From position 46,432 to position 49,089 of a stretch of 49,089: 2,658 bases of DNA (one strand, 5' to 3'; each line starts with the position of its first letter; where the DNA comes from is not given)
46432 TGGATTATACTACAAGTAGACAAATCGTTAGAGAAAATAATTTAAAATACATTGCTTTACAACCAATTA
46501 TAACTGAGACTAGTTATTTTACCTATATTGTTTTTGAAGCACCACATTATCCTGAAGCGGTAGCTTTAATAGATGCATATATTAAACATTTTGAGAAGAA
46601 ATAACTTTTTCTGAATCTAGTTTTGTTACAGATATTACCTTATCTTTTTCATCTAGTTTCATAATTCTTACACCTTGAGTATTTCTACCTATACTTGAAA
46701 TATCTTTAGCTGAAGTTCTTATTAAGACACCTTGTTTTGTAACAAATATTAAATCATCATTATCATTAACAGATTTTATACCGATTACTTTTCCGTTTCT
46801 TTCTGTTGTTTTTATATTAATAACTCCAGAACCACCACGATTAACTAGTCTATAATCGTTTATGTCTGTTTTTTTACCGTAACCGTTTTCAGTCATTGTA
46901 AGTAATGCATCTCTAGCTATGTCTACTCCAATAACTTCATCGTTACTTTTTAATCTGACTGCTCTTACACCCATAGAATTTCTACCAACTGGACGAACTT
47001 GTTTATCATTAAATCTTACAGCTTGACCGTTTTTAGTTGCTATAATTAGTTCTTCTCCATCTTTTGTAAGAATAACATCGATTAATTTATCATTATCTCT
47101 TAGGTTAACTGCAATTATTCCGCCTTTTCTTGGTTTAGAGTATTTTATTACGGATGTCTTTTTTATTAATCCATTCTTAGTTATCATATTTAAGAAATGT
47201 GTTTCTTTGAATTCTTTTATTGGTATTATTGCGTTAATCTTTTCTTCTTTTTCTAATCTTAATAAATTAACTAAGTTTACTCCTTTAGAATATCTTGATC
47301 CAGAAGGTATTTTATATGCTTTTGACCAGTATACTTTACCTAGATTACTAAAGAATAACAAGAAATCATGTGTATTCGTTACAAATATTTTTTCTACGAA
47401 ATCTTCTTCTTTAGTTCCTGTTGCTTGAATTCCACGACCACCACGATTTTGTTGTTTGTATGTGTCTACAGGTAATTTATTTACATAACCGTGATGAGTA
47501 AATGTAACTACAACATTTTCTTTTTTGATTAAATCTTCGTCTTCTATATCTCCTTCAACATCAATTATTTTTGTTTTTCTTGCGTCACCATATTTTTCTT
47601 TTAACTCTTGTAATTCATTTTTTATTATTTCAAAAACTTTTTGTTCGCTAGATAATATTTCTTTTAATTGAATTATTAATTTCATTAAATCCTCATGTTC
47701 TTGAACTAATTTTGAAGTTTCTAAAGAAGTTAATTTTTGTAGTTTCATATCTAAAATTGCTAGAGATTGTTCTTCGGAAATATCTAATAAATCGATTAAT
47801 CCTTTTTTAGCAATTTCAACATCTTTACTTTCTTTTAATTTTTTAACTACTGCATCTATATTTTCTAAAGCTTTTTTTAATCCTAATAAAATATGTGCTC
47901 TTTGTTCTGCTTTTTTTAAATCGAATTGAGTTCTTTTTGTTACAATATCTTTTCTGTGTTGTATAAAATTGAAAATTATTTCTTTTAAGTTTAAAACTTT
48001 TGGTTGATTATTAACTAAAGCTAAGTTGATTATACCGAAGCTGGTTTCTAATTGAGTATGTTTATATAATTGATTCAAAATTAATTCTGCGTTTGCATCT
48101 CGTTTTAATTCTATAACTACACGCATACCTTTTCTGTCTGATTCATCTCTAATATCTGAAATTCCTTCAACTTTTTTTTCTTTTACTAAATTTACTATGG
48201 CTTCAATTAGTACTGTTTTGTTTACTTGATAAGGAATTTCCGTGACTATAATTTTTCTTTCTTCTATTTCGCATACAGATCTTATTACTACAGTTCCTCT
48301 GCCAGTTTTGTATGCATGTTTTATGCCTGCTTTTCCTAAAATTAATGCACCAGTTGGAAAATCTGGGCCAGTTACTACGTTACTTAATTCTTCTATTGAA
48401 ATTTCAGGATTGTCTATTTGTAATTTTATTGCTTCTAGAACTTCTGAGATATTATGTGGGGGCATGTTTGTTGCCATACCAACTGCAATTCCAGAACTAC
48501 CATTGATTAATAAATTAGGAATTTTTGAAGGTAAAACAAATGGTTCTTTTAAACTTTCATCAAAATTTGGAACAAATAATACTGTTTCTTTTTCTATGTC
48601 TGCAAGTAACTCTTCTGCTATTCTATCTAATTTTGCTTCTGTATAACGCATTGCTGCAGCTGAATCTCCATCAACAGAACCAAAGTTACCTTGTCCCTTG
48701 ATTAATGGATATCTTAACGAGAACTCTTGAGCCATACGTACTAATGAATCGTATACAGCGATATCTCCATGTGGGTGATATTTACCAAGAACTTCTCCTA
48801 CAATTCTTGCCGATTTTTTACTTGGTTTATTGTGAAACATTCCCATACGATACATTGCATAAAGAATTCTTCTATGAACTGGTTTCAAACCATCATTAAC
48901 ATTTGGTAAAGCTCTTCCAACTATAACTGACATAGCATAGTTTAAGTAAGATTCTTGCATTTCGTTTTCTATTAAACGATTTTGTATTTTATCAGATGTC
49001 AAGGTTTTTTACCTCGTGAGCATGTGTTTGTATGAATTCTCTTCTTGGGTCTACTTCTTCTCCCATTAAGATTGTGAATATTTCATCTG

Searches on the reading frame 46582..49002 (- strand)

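Call 8: search_protein_families(library=pfam, proteins=[window:46582-49002:-], max_evalue=0.00001)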
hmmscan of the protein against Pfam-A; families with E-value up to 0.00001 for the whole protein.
window:46582-49002:- (806 aa): 2 families
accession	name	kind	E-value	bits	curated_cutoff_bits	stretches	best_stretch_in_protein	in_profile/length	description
PF00521.26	DNA_topoisoIV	-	4.4e-164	546.9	31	1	30-465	1-432/432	DNA gyrase/topoisomerase IV, subunit A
PF03989.18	DNA_gyraseA_C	-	5.8e-71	234.2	27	6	749-793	1-45/48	DNA gyrase C-terminal domain, beta-propeller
